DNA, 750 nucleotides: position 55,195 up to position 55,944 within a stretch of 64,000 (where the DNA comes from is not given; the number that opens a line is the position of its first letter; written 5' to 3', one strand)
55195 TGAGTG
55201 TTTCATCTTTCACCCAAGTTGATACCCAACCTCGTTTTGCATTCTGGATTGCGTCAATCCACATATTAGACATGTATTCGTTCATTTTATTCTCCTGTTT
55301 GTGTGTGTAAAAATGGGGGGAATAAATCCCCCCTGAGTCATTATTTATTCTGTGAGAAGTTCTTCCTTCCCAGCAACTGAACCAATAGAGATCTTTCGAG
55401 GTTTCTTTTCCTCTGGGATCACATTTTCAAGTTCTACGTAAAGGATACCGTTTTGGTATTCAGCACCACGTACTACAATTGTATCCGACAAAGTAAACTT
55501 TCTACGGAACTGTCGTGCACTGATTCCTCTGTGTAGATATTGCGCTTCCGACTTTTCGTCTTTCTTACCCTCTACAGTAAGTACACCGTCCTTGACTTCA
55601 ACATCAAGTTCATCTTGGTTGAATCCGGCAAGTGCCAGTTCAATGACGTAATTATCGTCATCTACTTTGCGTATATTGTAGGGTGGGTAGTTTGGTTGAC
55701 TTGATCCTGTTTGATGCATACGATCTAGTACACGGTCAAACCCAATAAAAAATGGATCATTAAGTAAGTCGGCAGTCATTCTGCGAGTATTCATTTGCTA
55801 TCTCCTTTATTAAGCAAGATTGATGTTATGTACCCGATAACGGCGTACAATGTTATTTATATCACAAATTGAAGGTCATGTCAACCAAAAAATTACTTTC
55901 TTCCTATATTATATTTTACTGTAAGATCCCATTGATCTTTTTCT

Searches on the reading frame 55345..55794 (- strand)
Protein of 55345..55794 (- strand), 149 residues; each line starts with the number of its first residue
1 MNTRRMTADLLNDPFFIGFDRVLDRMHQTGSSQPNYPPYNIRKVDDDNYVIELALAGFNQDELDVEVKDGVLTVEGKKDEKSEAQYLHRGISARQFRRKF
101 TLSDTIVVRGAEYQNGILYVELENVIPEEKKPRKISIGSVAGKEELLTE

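Call 5: search_protein_families(library=pfam, proteins=[window:55345-55794:-], max_evalue=0.01)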
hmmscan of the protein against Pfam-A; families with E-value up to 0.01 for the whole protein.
window:55345-55794:- (149 aa): 2 families
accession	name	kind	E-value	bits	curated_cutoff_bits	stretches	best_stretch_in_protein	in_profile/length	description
PF00011.27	HSP20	-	1.8e-21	76.6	20.8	1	43-137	3-101/102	Hsp20/alpha crystallin family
PF17886.7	ArsA_HSP20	-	9.4e-05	22.3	22.5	1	46-121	1-62/63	HSP20-like domain found in ArsA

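Call 9: find_related_loci(query=window:55345-55794:-, collection=viral_contigs, flank=1500)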
Query window:55345-55794:- (149 aa) in viral_contigs; peptide patterns used: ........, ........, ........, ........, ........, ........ (x = any residue, [..] = any of these).
599 stretches matched a pattern (row limit reached: there are more); 568 encode a relative of the query (tblastn E <= 1e-3); the best 80 are kept; 80 distinct loci.
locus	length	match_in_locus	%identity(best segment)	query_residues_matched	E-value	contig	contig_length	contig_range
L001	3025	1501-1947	100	1-149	7e-100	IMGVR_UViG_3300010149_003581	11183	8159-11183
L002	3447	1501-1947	77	1-149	3e-73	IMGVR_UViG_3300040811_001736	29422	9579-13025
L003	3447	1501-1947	77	1-149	3e-73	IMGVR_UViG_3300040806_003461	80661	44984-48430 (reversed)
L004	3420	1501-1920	78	1-139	3e-71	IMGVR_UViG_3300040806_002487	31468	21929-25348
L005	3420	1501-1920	78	1-139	3e-71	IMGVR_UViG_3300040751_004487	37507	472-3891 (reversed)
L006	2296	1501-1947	75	1-149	3e-71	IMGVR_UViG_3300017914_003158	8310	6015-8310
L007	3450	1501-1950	71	1-149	4e-71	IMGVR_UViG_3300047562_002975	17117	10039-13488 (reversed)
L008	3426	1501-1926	75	2-142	4e-69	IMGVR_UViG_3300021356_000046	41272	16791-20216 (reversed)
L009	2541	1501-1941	73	1-146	7e-69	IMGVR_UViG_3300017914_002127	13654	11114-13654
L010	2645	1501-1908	76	2-138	3e-68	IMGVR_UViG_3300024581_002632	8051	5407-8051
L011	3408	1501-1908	75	2-137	5e-68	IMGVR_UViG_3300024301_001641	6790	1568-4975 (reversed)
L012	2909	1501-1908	75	2-137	4e-68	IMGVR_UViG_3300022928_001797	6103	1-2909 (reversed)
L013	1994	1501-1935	68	2-148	9e-67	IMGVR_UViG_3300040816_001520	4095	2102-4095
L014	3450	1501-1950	68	2-149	3e-65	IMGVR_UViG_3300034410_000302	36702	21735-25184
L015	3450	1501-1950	68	2-149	3e-65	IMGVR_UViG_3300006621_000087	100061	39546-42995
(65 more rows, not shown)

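Call 10: search_dna_similar(query=window:55345-55794:-, collection=phages, mode=protein, max_rows=40)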
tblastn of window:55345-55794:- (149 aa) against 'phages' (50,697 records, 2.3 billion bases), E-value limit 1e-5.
Records with a match: 508; places in all: 514; records where one place covers at least 80% of the query: 309.
Best place of each record, by identity: <60% 508.
By first word of the organism name: Synechococcus 373; Cyanophage 66; Prochlorococcus 24; Pseudomonas 12; Marine 8; Pelagibacter 6; Methylophilales 4; Salmonella 3; Vibrio 3; Campylobacter 2; and 6 more.
By host as written in the record: - 182; Synechococcus 107; Synechococcus sp. 38; Synechococcus sp. WH7803 27; Synechococcus sp. WH8102 20; Synechococcus sp. MW02 18; Synechococcus sp. WH 7803 15; Parasynechococcus marenigrum WH 8102 7; and 40 more.
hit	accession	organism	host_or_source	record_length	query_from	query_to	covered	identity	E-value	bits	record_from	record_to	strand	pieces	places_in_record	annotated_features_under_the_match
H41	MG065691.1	Campylobacter phage A11a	Campylobacter jejuni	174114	17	137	81%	49.2%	4e-31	122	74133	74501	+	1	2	record has no annotation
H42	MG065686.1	Campylobacter phage A18a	Campylobacter jejuni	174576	17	137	81%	49.2%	4e-31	122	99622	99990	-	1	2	record has no annotation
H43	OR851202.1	Salmonella phage S.Kent 1-2-1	Salmonella enterica subsp. enterica ...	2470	17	137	81%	48.8%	9e-31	121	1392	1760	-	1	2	record has no annotation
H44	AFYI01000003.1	Salmonella enterica subsp. enterica serovar Infantis str. ...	Homo sapiens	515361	17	137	81%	48.8%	1e-30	121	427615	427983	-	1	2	Hsp20/alpha crystallin family protein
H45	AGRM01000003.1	Salmonella enterica subsp. houtenae str. ATCC BAA-1581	Homo sapiens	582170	17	137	81%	48.8%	1e-30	120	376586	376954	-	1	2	Hsp20/alpha crystallin family protein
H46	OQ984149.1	Phage C48C1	-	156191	16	139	83%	46.4%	1e-31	123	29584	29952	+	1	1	Hsp20 heat shock protein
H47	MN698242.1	Pelagibacter phage HTVC103P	Candidatus Pelagibacter sp. HTCC7211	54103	5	129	84%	45.0%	2e-27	111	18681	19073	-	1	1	Hsp20 family protein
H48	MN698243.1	Pelagibacter phage HTVC104P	Candidatus Pelagibacter sp. HTCC7211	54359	5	129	84%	45.0%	2e-27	111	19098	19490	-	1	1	Hsp20 family protein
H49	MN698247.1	Pelagibacter phage HTVC115P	Candidatus Pelagibacter sp. HTCC7211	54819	13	137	84%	44.2%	1e-30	120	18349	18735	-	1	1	Hsp20 family protein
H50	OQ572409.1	Pseudomonas phage Y7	Pseudomonas aeruginosa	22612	14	137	83%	44.3%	1e-26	109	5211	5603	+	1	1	record has no annotation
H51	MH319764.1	Marine virus AG-345-P14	single cell amplified by WGA-X; seawater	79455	14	149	91%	39.4%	1e-24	103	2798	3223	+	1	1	record has no annotation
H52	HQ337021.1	Prochlorococcus phage P-SSM3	Prochlorococcus marinus NATL2A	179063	3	137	91%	39.7%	1e-24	103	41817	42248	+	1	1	heat shock protein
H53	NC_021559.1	Prochlorococcus phage P-SSM3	Prochlorococcus marinus NATL2A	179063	3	137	91%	39.7%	1e-24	103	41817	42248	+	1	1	Hsp20 heat shock protein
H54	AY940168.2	Prochlorococcus phage P-SSM4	Prochlorococcus sp. NATL2A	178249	3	137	91%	39.7%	3e-24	102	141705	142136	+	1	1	hsp20: heat shock protein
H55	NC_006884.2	Prochlorococcus phage P-SSM4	Prochlorococcus sp. NATL2A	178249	3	137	91%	39.7%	3e-24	102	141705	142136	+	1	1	hsp20: Hsp20 heat shock protein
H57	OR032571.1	Synechococcus phage DSL-LC02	Synechococcus sp.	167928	10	149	94%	38.0%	1e-24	103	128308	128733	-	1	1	heat-shock protein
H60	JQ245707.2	Cyanophage S-TIM5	Parasynechococcus marenigrum WH 8102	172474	14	141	86%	41.4%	3e-24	102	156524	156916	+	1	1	Hsp20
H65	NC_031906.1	Synechococcus phage S-CAM3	Synechococcus sp.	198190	14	149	91%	38.7%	4e-24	102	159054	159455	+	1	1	Hsp20 heat shock protein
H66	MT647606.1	Pelagibacter phage Mosig EXVC030M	Candidatus Pelagibacter ubique HTCC1062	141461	14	137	83%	42.2%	9e-26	107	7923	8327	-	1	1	putative small heat shock protein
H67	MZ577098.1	Methylophilales phage Melnitz-3 EXVC039M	Methylophilales_sp._H5P1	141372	4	128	84%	41.4%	5e-28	113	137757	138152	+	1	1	Hsp20/alpha crystallin family protein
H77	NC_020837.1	Synechococcus phage S-CAM1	Synechococcus sp. WH7803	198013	14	149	91%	38.0%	5e-24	102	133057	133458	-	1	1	Hsp20 heat shock protein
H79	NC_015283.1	Prochlorococcus phage P-RSM4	Prochlorococcus sp. MIT9303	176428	15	138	83%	41.4%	3e-26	108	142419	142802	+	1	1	hsp20: Hsp20 heat shock protein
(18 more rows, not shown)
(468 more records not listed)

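Call 30: find_related_loci(query=window:55345-55794:-, collection=genome_contigs, flank=600)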
Query window:55345-55794:- (149 aa) in genome_contigs; peptide patterns used: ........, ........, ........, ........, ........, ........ (x = any residue, [..] = any of these).
356 stretches matched a pattern; 50 encode a relative of the query (tblastn E <= 1e-3); 50 distinct loci.
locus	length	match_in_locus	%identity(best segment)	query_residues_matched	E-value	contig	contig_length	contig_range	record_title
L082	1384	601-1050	68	2-149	5e-67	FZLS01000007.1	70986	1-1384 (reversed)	Rhodobacteraceae bacterium Water_Bin34 genome assembly, contig: NODE_65_length_70986_cov_86.4142, whole genome shotgun s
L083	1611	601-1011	61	1-137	2e-55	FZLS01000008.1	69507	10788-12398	Rhodobacteraceae bacterium Water_Bin34 genome assembly, contig: NODE_66_length_69507_cov_5.72906, whole genome shotgun s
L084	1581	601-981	54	17-138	1e-42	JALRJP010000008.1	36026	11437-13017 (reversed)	MAG: Burkholderiaceae bacterium isolate RJ.6 NODE_8_length_36026_cov_4.617319, whole genome shotgun sequence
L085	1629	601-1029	50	8-138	2e-42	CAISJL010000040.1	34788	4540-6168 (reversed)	MAG: uncultured beta proteobacterium isolate ErkenSummer_bin-4910 genome assembly, contig: bin-4910:040/187, whole genom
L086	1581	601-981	53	17-138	1e-42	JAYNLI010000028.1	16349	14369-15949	MAG: Bordetella sp. isolate 139542_COM_maxbin_bins.tsv.180 NODE_5010_length_16349_cov_6.277525, whole genome shotgun seq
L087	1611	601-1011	52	17-145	5e-42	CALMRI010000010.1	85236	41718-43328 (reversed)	MAG: uncultured Alphaproteobacteria bacterium isolate FRAM_RAS_EGC1617_bin3 genome assembly, contig: FRAM_EGC1617_bin3-1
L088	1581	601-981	50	17-138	3e-40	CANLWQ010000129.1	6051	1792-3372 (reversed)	MAG: Comamonadaceae bacterium isolate ZE-Jul18-142 genome assembly, contig: ZE-Jul18-C20539, whole genome shotgun sequen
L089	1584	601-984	48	17-139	7e-40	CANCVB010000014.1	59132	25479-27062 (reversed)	MAG: Burkholderiales bacterium isolate JR-MC-I-240519-201 genome assembly, contig: JR-MC-I-240519-C701, whole genome sho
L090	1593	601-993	49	10-138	1e-39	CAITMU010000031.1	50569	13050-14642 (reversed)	MAG: uncultured beta proteobacterium isolate Kiruna2_bin-3108 genome assembly, contig: bin-3108:031/161, whole genome sh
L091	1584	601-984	50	17-139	1e-39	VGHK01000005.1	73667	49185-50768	MAG: Betaproteobacteria bacterium isolate M_DeepCast_100m_m2_214 M_DeepCast_100m_m2_214_Ga0194119_10000520, whole genome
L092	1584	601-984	49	17-139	2e-39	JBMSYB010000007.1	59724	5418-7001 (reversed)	MAG: Burkholderiaceae bacterium isolate LKB_V5_S17_50percent_ser_metabat.70 NODE_104_length_59724_cov_7.995509, whole ge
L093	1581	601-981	52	17-138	3e-39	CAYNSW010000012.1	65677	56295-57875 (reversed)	MAG TPA_asm: uncultured Rubrivivax sp. isolate SRP193358_co1_146 genome assembly, contig: NODE_659_length_65677_cov_11.8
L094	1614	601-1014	47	17-149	5e-39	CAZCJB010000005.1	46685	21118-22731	MAG TPA_asm: uncultured Rubrivivax sp. isolate binchicken_co298_359 genome assembly, contig: NODE_1182_length_46685_cov_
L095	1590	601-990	48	17-141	8e-39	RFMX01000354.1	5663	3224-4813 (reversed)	MAG: Betaproteobacteria bacterium isolate LLD_086 Lanier.contig32393.5663bp, whole genome shotgun sequence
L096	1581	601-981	48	17-138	6e-39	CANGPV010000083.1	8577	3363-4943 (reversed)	MAG: Comamonadaceae bacterium isolate Jr-7aug17-8 genome assembly, contig: Jr-7aug17-C14426, whole genome shotgun sequen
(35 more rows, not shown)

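Call 39: get_annotated_region(hit=H66, flank=1200)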
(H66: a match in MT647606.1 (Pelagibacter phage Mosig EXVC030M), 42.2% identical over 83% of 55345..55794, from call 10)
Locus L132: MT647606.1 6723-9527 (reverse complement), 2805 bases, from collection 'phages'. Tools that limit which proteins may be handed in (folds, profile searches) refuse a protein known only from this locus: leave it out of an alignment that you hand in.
description: Pelagibacter phage Mosig EXVC030M, complete genome.
organism: Pelagibacter phage Mosig EXVC030M (NCBI taxid 2759214)
taxonomy: Viruses; Duplodnaviria; Heunggongvirae; Uroviricota; Caudoviricetes; Kyanoviridae
host: Candidatus Pelagibacter ubique HTCC1062; source: oxygen minimum zone; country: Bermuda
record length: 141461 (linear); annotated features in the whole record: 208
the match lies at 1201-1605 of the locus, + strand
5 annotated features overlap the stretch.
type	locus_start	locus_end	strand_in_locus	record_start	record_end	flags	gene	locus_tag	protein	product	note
CDS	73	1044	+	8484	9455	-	-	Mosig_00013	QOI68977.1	hypothetical protein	-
CDS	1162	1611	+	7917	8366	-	-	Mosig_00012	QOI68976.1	putative small heat shock protein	putative Small heat shock protein IbpA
CDS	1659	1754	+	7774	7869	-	-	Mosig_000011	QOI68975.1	hypothetical protein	-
CDS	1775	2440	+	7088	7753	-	-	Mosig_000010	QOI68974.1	putative sliding clamp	putative gp45 sliding clamp, C terminal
CDS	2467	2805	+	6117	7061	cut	-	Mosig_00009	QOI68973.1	putative AAA family ATPase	-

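Call 40: get_annotated_region(hit=H67, flank=1200)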
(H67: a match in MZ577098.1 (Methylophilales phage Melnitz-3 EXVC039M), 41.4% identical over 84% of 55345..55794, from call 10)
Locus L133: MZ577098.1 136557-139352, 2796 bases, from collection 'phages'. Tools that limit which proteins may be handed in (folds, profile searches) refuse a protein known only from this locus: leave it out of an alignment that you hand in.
description: Methylophilales phage Melnitz-3 EXVC039M, complete genome.
organism: Methylophilales phage Melnitz-3 EXVC039M (NCBI taxid 2832341)
taxonomy: Viruses; Duplodnaviria; Heunggongvirae; Uroviricota; Caudoviricetes; Kyanoviridae
host: Methylophilales_sp._H5P1; source: -; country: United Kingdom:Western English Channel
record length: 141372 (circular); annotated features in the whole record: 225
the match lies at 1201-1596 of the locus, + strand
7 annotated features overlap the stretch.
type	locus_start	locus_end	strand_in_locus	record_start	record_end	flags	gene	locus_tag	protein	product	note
CDS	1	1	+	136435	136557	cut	-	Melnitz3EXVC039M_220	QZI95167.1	hypothetical protein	-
CDS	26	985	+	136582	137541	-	-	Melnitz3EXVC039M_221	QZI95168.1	hypothetical protein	LGT_TIGR03299 phage/plasmid like protein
CDS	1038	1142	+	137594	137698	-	-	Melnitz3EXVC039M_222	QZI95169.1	hypothetical protein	-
CDS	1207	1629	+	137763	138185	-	-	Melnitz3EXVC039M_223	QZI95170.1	Hsp20/alpha crystallin family protein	-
CDS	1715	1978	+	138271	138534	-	-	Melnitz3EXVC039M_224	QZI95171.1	hypothetical protein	-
CDS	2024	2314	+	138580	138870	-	-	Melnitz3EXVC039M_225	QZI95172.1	protein of unknown function DUF3310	-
CDS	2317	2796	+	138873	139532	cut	-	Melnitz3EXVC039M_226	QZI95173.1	sliding clamp-like protein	gp45 sliding clamp C terminal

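Call 41: get_annotated_region(hit=H47, flank=1200)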
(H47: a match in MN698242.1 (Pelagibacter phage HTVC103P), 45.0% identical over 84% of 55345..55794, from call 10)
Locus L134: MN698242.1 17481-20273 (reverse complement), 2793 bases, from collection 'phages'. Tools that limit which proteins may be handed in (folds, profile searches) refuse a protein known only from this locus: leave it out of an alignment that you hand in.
description: Pelagibacter phage HTVC103P, complete genome.
organism: Pelagibacter phage HTVC103P (NCBI taxid 2686458)
taxonomy: Viruses; Duplodnaviria; Heunggongvirae; Uroviricota; Caudoviricetes
host: Candidatus Pelagibacter sp. HTCC7211; source: seawater; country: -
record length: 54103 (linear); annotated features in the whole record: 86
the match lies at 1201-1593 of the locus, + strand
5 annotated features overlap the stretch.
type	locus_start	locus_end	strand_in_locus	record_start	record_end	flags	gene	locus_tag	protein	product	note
CDS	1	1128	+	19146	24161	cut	-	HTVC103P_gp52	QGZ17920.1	hypothetical protein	-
CDS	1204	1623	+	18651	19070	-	-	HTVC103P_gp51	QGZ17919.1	Hsp20 family protein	-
CDS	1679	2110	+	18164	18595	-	-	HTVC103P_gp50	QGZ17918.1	hypothetical protein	-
CDS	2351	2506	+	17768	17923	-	-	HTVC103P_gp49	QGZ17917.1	hypothetical protein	-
CDS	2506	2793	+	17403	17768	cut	-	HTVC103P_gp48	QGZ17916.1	hypothetical protein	-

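Call 42: get_annotated_region(hit=H54, flank=1200)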
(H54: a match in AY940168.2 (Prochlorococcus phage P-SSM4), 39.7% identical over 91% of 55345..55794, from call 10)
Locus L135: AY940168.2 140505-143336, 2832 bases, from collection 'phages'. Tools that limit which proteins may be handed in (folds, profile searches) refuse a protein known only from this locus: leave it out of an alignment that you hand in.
description: Prochlorococcus phage P-SSM4, complete genome.
organism: Prochlorococcus phage P-SSM4 (NCBI taxid 268747)
taxonomy: Viruses; Duplodnaviria; Heunggongvirae; Uroviricota; Caudoviricetes; Kyanoviridae; Ronodorvirus; Ronodorvirus ssm4
host: Prochlorococcus sp. NATL2A; source: -; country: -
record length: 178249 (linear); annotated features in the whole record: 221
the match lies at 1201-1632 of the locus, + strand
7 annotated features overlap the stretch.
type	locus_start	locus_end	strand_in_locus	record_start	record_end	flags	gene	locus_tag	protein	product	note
CDS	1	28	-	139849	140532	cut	-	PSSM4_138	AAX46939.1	hypothetical protein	T4-GC: 235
CDS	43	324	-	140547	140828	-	-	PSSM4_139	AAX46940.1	hypothetical protein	T4-GC: 236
CDS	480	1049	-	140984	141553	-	-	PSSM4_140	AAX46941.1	hypothetical protein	T4-GC: 237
CDS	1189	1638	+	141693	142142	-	hsp20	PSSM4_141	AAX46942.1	heat shock protein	T4-GC: 170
CDS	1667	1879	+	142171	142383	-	-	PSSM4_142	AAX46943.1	Rnf-Nqr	T4-GC: 416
CDS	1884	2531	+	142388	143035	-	purM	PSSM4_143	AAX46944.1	phosphoribosylaminoimidazole synthetase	T4-GC: 171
CDS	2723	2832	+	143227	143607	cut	-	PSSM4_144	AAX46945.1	hypothetical protein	T4-GC: 176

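Call 43: get_annotated_region(hit=H46, flank=1200)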
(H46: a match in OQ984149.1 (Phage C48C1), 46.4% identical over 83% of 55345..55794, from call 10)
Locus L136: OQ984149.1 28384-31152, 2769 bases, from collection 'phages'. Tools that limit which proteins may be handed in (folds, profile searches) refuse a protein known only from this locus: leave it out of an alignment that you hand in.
description: Phage C48C1, complete genome.
organism: Phage C48C1 (NCBI taxid 3053735)
taxonomy: Viruses; Duplodnaviria; Heunggongvirae; Uroviricota; Caudoviricetes; Kyanoviridae
host: -; source: -; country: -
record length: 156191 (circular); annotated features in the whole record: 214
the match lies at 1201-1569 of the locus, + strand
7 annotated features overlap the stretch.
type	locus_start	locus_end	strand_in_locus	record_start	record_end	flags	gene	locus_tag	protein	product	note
CDS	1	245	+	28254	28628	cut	-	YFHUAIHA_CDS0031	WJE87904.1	translation repressor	-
CDS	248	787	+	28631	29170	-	-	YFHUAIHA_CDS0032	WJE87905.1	hypothetical protein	-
CDS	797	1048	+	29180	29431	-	-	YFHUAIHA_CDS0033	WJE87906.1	hypothetical protein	-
CDS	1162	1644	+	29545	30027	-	-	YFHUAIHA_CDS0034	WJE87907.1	Hsp20 heat shock protein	-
CDS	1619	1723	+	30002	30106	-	-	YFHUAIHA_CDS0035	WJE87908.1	hypothetical protein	-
CDS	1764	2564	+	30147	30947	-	-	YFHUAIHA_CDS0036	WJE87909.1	hypothetical protein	-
CDS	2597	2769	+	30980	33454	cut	-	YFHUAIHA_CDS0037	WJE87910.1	DNA polymerase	-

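Call 46: get_annotated_region(hit=H57, flank=400)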
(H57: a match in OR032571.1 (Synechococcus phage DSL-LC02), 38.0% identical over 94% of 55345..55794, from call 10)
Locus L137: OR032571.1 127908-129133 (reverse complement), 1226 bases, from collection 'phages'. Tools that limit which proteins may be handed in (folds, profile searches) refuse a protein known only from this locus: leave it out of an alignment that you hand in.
description: Synechococcus phage DSL-LC02, complete genome.
organism: Synechococcus phage DSL-LC02 (NCBI taxid 3058947)
taxonomy: Viruses; Duplodnaviria; Heunggongvirae; Uroviricota; Caudoviricetes; Kyanoviridae
host: Synechococcus sp.; source: water sample of Dishui Lake; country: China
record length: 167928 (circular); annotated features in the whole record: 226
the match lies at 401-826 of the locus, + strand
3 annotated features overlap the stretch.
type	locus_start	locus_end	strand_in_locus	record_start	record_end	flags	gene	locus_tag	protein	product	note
CDS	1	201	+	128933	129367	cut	-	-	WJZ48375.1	translation repressor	-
CDS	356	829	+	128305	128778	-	-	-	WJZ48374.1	heat-shock protein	heat-shock protein IbpA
CDS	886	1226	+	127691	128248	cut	-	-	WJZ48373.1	hypothetical protein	-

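Call 47: get_annotated_region(hit=H60, flank=400)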
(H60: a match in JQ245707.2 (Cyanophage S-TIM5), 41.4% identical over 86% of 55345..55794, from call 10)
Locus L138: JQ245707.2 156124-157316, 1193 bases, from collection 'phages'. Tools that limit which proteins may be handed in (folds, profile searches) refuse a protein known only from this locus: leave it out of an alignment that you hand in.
description: Cyanophage S-TIM5, complete genome.
organism: Cyanophage S-TIM5 (NCBI taxid 1137745)
taxonomy: Viruses; Duplodnaviria; Heunggongvirae; Uroviricota; Caudoviricetes; Aurunvirus; Aurunvirus STIM5
host: Parasynechococcus marenigrum WH 8102; source: surface waters from the Gulf of Aqaba, Red Sea; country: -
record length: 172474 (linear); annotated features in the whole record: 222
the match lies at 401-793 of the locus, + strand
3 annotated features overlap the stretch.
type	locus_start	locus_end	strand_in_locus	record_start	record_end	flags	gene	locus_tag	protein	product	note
CDS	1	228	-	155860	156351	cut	-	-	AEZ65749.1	hypothetical protein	-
CDS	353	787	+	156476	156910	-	-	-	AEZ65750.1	Hsp20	Bacterial-like gene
CDS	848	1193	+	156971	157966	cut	-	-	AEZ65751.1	MoxR-like ATPase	Bacterial-like gene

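Call 48: get_annotated_region(hit=H65, flank=400)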
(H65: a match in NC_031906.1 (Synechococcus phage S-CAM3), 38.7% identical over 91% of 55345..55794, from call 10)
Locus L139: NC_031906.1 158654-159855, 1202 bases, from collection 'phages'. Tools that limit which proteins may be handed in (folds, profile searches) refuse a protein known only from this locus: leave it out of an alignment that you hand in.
description: Synechococcus phage S-CAM3 isolate 1010CC42, complete genome.
organism: Synechococcus phage S-CAM3 (NCBI taxid 1883366)
taxonomy: Viruses; Duplodnaviria; Heunggongvirae; Uroviricota; Caudoviricetes; Kyanoviridae; Charybdisvirus; Charybdisvirus scam3
host: Synechococcus sp.; source: -; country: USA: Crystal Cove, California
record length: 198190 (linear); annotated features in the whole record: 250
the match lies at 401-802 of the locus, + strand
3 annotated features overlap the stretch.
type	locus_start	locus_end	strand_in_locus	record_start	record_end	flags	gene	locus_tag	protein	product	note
CDS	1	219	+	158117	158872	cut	-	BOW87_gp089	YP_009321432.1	DNA methyltransferase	-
CDS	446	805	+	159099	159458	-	-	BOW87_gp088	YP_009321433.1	Hsp20 heat shock protein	-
CDS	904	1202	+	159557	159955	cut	-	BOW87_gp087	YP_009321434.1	hypothetical protein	-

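Call 49: get_annotated_region(hit=H77, flank=400)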
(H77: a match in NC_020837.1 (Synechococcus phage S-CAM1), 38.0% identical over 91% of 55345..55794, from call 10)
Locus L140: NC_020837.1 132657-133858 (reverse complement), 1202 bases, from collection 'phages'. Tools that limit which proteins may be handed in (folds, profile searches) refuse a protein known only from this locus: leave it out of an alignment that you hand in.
description: Synechococcus phage S-CAM1 genomic sequence.
organism: Synechococcus phage S-CAM1 (NCBI taxid 754037)
taxonomy: Viruses; Duplodnaviria; Heunggongvirae; Uroviricota; Caudoviricetes; Kyanoviridae; Anaposvirus; Anaposvirus socalone
host: Synechococcus sp. WH7803; source: Southern California coast, Pacific Ocean; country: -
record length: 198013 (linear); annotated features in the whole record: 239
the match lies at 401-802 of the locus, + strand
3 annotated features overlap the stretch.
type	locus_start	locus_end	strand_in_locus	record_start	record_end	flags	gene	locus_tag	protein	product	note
CDS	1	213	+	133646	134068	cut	-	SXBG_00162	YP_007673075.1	translation repressor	-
CDS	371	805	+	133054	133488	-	-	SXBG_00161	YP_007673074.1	Hsp20 heat shock protein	-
CDS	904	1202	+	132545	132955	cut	-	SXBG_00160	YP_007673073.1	hypothetical protein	-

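Call 50: get_annotated_region(hit=H79, flank=400)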
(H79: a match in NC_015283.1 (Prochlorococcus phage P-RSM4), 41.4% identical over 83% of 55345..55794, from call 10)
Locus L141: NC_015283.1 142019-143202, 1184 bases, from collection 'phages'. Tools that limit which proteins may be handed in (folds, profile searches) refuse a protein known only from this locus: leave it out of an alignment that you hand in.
description: Prochlorococcus phage P-RSM4, complete genome.
organism: Prochlorococcus phage P-RSM4 (NCBI taxid 444862)
taxonomy: Viruses; Duplodnaviria; Heunggongvirae; Uroviricota; Caudoviricetes; Kyanoviridae; Thaumasvirus; Thaumasvirus stim4
host: Prochlorococcus sp. MIT9303; source: Red Sea; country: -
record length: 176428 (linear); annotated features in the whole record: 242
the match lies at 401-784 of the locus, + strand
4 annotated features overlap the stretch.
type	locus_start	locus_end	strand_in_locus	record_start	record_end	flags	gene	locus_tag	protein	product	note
CDS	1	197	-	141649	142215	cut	-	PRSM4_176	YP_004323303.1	hypothetical protein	T4-LIKE GC: 237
CDS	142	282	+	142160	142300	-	-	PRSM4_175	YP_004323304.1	hypothetical protein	T4-LIKE GC: 652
CDS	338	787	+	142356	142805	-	hsp20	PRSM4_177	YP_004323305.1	Hsp20 heat shock protein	T4-LIKE GC: 170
CDS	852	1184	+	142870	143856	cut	pstS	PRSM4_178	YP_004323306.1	phosphate transporter subunit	T4-LIKE GC: 243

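Call 51: get_annotated_region(hit=H50, flank=400)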
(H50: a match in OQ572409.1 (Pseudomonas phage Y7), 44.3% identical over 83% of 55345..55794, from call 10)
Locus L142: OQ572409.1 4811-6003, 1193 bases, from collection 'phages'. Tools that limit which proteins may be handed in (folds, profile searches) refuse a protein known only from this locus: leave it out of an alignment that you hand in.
description: UNVERIFIED: Pseudomonas phage Y7, complete genome.
organism: Pseudomonas phage Y7 (NCBI taxid 3038357)
taxonomy: Viruses
host: Pseudomonas aeruginosa; source: -; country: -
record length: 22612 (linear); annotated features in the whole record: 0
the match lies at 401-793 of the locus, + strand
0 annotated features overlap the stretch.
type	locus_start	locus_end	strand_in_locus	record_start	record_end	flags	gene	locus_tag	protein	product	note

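Call 72: get_annotated_region(hit=H44, flank=900)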
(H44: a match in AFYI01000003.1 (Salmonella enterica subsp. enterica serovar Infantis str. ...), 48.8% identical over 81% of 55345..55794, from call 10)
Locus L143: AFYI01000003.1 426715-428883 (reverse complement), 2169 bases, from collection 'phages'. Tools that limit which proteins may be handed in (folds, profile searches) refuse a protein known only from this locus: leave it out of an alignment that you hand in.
description: Salmonella enterica subsp. enterica serovar Infantis str. SARB27 SEENIN0B_Contig0.3, whole genome shotgun sequence.
organism: Salmonella enterica subsp. enterica serovar Infantis str. SARB27 (NCBI taxid 596155)
taxonomy: Bacteria; Pseudomonadati; Pseudomonadota; Gammaproteobacteria; Enterobacterales; Enterobacteriaceae; Salmonella
host: Homo sapiens; source: -; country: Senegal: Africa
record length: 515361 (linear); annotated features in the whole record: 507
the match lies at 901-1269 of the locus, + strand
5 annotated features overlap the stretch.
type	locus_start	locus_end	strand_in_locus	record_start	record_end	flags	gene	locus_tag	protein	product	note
CDS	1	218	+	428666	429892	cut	-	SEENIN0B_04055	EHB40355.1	hypothetical protein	KEGG: bfs:BF2517 5.8e-06 putative exported tricorn protease; K08676 tricorn protease; Psort location: Cytoplasmic, ...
CDS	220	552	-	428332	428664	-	-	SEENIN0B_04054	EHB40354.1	hypothetical protein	KEGG: hiq:CGSHiGG_06530 0.0029 aspartate-semialdehyde dehydrogenase; locus tag in AE006468 is STM3810; yidQ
CDS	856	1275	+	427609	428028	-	-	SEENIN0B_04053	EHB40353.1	Hsp20/alpha crystallin family protein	Psort location: Cytoplasmic, score: 9.97; locus tag in AE006468 is STM3809; ibpA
CDS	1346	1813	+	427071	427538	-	-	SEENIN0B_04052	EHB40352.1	Hsp20/alpha crystallin family protein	Psort location: Cytoplasmic, score: 9.26; locus tag in AE006468 is STM3808; ibpB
CDS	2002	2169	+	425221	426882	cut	-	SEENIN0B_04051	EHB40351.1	TrkA-C domain protein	Psort location: CytoplasmicMembrane, score: 10.00; locus tag in AE006468 is STM3807; yidE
